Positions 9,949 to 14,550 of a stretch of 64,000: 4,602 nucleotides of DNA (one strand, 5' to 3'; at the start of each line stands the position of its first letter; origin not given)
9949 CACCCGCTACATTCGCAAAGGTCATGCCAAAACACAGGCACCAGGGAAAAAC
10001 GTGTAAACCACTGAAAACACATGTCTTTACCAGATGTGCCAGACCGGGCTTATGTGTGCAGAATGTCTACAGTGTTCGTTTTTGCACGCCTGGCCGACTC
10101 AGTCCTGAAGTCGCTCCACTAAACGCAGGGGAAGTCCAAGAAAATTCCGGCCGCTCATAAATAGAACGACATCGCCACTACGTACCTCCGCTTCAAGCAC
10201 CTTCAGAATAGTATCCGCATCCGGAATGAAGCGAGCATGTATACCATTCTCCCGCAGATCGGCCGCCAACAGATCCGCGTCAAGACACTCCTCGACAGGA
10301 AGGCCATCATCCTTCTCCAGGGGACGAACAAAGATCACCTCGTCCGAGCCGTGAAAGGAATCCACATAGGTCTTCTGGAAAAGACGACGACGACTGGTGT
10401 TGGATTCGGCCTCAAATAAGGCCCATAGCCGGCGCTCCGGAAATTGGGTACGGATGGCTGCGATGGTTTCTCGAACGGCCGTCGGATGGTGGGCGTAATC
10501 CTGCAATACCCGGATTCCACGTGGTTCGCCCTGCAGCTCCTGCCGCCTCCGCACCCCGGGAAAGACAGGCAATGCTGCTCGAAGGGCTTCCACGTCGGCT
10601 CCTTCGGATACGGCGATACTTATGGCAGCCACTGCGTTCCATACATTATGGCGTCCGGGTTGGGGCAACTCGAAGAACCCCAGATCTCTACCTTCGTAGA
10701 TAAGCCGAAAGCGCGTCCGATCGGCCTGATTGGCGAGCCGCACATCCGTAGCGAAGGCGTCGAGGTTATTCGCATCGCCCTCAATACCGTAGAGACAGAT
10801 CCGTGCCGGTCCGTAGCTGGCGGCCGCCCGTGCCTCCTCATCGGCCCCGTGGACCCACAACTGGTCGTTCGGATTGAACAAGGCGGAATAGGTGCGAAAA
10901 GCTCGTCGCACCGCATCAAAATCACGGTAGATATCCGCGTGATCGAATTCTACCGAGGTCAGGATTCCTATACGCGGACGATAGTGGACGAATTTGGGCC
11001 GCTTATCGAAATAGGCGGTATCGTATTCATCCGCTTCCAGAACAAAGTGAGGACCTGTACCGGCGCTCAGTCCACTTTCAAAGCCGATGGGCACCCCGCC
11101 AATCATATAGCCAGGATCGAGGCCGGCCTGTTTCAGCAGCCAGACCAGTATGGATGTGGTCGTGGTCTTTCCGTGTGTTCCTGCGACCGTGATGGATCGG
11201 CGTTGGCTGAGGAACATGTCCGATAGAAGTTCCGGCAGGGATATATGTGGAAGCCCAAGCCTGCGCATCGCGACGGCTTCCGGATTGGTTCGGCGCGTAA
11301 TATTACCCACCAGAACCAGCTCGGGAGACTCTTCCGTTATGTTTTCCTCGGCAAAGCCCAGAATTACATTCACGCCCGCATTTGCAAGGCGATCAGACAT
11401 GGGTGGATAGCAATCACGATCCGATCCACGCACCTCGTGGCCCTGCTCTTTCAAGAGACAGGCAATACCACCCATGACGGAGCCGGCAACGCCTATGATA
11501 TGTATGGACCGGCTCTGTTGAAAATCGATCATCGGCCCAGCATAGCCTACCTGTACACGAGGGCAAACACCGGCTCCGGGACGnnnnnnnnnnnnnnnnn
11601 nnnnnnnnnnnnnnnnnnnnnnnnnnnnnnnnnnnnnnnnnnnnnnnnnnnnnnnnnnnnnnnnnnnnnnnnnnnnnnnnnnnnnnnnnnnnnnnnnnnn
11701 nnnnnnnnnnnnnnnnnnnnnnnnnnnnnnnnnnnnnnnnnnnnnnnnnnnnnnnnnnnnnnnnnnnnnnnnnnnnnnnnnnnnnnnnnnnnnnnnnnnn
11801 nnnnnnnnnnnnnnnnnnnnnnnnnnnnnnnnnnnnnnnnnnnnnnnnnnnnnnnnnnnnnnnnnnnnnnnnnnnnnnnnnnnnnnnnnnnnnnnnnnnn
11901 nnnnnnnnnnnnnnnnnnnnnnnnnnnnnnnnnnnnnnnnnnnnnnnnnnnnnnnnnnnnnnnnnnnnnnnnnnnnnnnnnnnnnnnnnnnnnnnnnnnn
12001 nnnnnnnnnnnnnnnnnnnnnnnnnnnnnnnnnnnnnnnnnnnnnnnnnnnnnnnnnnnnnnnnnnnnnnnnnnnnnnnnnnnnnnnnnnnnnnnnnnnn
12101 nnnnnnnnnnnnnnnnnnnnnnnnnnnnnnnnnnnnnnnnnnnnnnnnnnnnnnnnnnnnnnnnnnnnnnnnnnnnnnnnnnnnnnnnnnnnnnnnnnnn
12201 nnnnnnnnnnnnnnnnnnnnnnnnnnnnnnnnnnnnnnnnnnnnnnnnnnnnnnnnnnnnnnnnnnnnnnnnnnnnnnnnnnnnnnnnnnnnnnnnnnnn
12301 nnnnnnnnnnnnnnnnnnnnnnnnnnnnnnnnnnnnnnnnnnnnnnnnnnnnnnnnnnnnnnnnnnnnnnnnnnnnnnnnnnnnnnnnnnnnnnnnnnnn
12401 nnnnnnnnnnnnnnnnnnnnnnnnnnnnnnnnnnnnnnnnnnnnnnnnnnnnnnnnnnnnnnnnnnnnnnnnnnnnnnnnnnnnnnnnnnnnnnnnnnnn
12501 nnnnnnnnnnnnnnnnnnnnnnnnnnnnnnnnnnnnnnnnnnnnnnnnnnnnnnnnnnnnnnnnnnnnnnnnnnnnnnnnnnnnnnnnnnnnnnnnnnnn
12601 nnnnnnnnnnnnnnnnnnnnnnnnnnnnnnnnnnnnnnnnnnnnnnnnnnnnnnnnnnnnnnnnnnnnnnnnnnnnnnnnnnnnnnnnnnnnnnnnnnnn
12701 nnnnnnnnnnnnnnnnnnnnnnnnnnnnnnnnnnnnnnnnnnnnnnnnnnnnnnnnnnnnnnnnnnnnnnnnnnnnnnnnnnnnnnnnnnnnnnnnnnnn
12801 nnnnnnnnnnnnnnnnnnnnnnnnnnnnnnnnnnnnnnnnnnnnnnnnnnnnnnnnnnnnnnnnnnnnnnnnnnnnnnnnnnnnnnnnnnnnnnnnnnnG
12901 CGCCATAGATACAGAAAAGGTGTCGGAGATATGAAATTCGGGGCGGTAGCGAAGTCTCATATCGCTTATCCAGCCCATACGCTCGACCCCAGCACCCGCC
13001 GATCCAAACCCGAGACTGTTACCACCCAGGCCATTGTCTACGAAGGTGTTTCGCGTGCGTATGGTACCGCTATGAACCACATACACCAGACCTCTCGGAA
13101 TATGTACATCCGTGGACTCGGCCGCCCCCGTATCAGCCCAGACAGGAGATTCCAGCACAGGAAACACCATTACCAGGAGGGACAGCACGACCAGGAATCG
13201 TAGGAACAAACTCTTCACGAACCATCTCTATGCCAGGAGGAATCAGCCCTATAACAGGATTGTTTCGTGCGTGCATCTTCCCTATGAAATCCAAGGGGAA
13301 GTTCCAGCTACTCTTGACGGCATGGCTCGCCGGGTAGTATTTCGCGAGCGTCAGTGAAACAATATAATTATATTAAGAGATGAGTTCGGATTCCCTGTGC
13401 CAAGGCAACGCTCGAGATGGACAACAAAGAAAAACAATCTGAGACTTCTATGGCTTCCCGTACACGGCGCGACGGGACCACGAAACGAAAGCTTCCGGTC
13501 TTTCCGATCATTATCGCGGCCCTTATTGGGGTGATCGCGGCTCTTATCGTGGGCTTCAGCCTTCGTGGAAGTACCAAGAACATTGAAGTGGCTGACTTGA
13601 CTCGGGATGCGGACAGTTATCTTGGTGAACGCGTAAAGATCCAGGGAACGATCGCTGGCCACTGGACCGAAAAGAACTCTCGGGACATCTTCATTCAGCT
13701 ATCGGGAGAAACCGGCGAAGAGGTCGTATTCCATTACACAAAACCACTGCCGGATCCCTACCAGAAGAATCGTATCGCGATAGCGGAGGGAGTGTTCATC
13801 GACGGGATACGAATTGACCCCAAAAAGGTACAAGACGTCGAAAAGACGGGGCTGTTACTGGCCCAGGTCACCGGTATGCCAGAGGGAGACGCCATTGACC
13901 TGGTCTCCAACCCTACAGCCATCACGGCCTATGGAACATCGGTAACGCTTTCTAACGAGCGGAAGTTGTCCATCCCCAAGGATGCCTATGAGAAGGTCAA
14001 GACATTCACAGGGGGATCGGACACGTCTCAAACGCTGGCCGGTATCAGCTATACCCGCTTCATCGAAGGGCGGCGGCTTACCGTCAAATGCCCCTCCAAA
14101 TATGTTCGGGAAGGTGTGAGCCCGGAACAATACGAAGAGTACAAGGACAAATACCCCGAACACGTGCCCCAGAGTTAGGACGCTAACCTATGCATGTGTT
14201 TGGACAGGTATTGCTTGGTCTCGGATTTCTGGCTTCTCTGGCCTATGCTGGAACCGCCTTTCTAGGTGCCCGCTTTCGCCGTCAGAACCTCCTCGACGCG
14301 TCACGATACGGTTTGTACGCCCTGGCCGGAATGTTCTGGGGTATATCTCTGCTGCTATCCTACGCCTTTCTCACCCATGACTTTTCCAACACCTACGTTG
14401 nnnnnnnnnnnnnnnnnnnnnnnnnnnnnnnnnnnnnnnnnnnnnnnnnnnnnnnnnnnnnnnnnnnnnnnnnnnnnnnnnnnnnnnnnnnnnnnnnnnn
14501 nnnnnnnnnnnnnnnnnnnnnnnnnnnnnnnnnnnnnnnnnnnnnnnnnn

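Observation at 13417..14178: CcmE-like heme chaperone homolog lacking the canonical HxxxY, with a CPSKY (CxxxY) motif displaced into a 95-aa C-terminal extension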

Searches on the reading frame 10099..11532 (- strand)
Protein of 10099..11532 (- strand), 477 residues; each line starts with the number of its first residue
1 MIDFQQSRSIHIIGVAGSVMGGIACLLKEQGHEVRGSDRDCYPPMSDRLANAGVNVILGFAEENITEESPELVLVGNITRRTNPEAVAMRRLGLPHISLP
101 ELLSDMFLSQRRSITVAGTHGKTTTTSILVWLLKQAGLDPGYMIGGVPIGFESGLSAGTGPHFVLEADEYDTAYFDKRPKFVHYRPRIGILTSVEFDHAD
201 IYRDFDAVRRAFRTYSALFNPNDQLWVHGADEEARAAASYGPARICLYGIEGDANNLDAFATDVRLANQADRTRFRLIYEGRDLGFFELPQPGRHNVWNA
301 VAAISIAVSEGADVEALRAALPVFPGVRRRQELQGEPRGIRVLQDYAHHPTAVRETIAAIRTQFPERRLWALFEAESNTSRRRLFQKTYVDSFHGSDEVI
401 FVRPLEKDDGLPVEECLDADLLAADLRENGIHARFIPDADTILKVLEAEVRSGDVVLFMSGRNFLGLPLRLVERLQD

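Call 7: search_protein_families(library=pfam, proteins=[window:10099-11532:-], max_evalue=0.001)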
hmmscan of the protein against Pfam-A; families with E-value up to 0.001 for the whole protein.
window:10099-11532:- (477 aa): 3 families
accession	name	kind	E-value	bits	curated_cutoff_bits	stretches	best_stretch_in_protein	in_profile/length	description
PF08245.18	Mur_ligase_M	-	1.6e-18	67.8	24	1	116-306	1-199/200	Mur ligase middle domain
PF01225.30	Mur_ligase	-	4.8e-18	65.8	21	1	10-107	2-91/95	Mur ligase family, catalytic domain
PF02875.26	Mur_ligase_C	-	1.5e-17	65.1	28.4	1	329-460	1-125/127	Mur ligase, glutamate ligase domain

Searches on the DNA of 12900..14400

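Call 63: search_rna_families(source=window, start=12900, end=14400, threshold=evalue, max_evalue=1)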
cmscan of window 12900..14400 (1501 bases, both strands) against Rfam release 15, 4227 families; matches with E-value up to 1: 0.
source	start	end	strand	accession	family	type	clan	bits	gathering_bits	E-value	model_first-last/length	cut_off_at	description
